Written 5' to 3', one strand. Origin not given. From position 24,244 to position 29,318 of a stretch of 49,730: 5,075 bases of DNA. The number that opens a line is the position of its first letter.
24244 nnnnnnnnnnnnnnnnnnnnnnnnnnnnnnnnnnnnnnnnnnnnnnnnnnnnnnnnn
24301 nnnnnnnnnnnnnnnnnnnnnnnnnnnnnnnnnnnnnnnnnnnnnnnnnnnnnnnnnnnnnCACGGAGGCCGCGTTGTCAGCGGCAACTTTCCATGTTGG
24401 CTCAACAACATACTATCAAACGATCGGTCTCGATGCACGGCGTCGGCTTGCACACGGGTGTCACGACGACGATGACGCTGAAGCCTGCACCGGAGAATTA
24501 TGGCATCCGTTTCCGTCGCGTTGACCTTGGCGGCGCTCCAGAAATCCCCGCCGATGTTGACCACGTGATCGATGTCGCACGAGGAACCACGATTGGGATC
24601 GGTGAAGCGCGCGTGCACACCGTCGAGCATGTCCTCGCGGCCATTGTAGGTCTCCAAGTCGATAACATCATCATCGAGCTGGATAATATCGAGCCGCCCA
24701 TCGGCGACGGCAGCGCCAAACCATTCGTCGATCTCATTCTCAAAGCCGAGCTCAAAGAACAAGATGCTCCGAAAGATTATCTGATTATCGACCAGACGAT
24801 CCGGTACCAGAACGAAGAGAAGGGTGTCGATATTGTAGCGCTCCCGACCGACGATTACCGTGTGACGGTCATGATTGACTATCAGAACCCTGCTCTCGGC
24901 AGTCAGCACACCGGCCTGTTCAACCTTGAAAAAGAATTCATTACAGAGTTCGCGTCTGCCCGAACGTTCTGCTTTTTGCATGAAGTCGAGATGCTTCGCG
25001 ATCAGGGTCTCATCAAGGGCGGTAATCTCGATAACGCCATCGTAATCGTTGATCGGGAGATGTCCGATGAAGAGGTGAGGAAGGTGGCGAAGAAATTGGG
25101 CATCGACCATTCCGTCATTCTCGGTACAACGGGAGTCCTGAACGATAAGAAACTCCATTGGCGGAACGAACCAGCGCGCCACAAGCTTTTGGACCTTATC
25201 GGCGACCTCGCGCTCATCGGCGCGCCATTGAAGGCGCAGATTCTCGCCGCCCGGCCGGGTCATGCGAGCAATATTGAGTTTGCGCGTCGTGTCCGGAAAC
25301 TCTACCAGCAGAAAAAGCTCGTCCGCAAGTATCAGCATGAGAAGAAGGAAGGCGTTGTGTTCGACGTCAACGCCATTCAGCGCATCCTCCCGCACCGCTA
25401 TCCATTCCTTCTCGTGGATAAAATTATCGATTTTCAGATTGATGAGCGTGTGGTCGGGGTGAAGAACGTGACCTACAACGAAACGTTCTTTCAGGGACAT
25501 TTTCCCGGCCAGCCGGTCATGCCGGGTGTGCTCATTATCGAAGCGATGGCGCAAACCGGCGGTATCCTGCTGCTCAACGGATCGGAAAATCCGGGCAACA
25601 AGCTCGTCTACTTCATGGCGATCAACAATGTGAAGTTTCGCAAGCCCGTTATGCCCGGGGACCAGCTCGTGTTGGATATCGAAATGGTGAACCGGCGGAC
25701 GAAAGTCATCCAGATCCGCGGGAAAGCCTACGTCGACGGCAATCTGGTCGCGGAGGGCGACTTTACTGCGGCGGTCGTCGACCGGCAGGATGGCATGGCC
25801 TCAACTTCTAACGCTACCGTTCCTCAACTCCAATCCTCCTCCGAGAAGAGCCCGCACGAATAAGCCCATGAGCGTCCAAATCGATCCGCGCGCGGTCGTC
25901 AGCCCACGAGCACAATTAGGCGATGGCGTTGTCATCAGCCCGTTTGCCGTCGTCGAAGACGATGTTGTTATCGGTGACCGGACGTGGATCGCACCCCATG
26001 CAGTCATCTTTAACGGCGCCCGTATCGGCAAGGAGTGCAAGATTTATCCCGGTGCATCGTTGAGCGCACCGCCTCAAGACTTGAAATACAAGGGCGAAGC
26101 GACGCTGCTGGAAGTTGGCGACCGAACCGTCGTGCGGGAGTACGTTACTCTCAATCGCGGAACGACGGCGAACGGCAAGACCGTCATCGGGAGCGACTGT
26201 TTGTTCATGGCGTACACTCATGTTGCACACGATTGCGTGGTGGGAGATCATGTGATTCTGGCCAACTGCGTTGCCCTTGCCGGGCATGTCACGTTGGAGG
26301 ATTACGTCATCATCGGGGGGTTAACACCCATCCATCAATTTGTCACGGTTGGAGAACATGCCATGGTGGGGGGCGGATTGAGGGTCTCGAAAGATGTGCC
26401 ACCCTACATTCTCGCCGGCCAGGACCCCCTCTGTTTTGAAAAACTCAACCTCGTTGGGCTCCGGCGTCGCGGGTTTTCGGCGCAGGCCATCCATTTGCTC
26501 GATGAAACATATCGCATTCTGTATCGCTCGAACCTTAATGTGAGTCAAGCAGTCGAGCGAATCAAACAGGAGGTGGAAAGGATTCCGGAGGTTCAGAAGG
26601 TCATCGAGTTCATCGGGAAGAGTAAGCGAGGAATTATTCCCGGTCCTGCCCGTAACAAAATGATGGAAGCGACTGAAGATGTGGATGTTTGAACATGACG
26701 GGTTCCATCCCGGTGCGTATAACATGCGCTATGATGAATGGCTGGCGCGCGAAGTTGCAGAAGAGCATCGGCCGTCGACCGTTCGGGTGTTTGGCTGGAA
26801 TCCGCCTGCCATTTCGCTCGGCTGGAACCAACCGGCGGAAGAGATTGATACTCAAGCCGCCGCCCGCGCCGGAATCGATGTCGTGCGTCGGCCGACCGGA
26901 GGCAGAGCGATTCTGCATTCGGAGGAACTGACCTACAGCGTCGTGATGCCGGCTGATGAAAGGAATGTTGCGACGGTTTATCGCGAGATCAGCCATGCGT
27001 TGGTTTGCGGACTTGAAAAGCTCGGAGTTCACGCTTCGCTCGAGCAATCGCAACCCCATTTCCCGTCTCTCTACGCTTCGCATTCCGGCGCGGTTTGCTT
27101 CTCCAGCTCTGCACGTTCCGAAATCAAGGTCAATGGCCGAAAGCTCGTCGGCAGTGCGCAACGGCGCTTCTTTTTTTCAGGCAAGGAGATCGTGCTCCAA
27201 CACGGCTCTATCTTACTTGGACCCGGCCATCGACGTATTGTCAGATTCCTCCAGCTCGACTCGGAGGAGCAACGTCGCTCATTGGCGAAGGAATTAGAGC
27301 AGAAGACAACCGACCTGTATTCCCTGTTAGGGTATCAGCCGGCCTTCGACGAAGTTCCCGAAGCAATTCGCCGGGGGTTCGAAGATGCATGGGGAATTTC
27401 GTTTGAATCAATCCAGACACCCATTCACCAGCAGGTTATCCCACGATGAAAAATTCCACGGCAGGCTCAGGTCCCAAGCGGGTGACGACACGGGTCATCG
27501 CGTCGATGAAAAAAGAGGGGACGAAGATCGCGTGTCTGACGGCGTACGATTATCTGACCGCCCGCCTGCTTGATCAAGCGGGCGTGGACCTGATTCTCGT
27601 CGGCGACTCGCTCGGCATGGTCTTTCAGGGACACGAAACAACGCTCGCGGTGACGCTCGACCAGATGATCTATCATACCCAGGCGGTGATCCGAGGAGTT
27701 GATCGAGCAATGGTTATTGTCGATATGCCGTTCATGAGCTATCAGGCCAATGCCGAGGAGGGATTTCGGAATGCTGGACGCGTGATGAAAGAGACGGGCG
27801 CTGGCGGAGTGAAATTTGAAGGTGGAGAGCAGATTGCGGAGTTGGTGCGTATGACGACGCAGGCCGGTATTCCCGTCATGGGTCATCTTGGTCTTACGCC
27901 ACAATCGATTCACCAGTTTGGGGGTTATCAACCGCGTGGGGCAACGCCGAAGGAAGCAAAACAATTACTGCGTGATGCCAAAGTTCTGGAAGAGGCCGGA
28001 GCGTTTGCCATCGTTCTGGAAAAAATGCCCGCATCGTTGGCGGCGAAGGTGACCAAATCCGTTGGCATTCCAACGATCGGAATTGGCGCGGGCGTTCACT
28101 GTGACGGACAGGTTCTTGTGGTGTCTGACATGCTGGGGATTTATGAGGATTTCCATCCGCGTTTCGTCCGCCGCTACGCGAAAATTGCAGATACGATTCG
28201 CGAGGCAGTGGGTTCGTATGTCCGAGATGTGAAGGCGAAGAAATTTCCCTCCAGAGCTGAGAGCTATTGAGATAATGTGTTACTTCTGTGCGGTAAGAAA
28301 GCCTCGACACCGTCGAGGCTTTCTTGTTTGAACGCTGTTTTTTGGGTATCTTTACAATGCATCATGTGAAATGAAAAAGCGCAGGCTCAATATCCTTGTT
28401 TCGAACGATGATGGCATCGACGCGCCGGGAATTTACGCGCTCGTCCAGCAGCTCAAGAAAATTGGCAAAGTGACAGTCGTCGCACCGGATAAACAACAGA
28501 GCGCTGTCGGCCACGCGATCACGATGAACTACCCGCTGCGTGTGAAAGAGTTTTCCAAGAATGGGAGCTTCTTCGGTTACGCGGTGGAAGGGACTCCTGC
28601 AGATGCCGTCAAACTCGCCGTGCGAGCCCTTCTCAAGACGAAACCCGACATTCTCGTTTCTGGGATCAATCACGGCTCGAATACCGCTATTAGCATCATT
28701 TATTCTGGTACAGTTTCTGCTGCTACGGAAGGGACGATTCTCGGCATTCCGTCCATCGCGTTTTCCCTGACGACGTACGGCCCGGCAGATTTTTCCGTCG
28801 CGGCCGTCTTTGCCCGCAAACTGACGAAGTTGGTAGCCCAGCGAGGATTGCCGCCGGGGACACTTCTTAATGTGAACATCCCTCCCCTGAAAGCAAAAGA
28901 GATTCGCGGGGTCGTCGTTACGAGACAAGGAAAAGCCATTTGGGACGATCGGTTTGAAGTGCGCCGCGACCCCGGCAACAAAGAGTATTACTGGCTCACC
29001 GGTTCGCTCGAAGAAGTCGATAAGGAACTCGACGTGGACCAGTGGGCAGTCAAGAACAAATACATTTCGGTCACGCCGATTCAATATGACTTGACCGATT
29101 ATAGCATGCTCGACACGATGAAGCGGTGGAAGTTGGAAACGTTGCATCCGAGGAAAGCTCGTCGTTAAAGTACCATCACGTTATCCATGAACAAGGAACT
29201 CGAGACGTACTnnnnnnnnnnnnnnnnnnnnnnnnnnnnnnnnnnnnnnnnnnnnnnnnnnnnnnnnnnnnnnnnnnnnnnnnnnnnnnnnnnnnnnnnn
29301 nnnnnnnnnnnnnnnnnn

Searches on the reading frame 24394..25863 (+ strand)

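Call 79: search_protein_families(library=pfam, proteins=[window:24394-25863:+], max_evalue=0.00001)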
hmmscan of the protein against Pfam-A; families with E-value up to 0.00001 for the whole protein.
window:24394-25863:+ (489 aa): 2 families
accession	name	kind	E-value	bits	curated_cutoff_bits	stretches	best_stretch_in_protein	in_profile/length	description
PF03331.19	LpxC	-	5e-92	308.6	27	2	5-227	1-218/268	UDP-3-O-acyl N-acetylglycosamine deacetylase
PF07977.19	FabA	-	2.3e-36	124.9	23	1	332-455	1-137/138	FabA-like domain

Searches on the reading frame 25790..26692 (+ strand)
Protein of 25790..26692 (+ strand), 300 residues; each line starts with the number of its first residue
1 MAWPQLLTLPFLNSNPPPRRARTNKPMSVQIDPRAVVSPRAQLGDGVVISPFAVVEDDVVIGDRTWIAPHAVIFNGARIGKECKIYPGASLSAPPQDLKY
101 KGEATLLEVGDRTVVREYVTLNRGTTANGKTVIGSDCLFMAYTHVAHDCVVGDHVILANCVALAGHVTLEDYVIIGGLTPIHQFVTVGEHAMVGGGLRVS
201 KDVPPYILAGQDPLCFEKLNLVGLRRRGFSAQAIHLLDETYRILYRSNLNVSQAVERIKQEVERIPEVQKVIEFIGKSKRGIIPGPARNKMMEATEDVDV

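Call 79: search_protein_families(library=pfam, proteins=[window:25790-26692:+], max_evalue=0.00001)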
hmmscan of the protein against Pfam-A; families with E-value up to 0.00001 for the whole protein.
window:25790-26692:+ (300 aa): 3 families
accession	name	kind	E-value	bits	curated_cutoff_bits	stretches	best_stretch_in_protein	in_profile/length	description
PF00132.30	Hexapep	-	3.9e-29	99.6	27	2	131-164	2-35/36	Bacterial transferase hexapeptide (six repeats)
PF13720.11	Acetyltransf_11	-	1e-27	96.8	24.5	1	202-283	1-82/82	Udp N-acetylglucosamine O-acyltransferase; Domain 2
PF25084.1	LbH_EIF2B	-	8.9e-10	39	54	0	35-92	39-94/105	EIF2B subunit epsilon LbH domain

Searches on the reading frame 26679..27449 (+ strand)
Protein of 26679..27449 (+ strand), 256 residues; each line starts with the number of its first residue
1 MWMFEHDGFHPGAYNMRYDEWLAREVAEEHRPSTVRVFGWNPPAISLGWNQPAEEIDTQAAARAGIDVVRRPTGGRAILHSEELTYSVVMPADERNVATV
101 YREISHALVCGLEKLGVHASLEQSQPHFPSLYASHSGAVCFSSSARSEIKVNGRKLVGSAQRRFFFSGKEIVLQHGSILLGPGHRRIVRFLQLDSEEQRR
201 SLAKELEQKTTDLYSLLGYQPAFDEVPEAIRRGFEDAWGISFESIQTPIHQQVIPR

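Call 79: search_protein_families(library=pfam, proteins=[window:26679-27449:+], max_evalue=0.00001)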
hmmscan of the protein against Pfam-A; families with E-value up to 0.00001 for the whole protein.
window:26679-27449:+ (256 aa): 2 families
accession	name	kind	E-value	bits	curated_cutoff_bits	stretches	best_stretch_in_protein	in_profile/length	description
PF21948.1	LplA-B_cat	-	4.6e-33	115.3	27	1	13-234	3-199/200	Lipoyl protein ligase A/B catalytic domain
PF03099.24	BPL_LplA_LipB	-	3.2e-13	50.2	21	1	56-181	16-131/133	Biotin/lipoate A/B protein ligase family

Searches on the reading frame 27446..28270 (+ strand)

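Call 80: search_protein_families(library=pfam, proteins=[window:27446-28270:+], max_evalue=0.00001)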
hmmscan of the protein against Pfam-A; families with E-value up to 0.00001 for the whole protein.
window:27446-28270:+ (274 aa): 1 family
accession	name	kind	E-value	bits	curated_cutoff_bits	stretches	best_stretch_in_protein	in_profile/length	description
PF02548.21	Pantoate_transf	-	8.6e-117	389.6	28.7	1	12-269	1-258/259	Ketopantoate hydroxymethyltransferase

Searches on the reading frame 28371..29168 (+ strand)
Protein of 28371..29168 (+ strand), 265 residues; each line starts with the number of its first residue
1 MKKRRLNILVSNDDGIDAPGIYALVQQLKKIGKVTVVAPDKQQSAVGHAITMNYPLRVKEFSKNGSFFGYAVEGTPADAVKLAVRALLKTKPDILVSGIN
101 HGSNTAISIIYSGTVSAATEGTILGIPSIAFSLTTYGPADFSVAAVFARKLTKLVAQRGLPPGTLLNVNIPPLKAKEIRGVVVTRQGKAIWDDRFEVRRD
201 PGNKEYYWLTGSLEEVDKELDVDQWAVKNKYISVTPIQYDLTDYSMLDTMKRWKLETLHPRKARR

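Call 80: search_protein_families(library=pfam, proteins=[window:28371-29168:+], max_evalue=0.00001)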
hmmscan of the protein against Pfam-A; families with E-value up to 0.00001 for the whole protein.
window:28371-29168:+ (265 aa): 1 family
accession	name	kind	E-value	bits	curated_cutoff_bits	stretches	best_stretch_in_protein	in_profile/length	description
PF01975.23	SurE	-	1.6e-65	220.9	22.1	1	8-192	1-188/189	Survival protein SurE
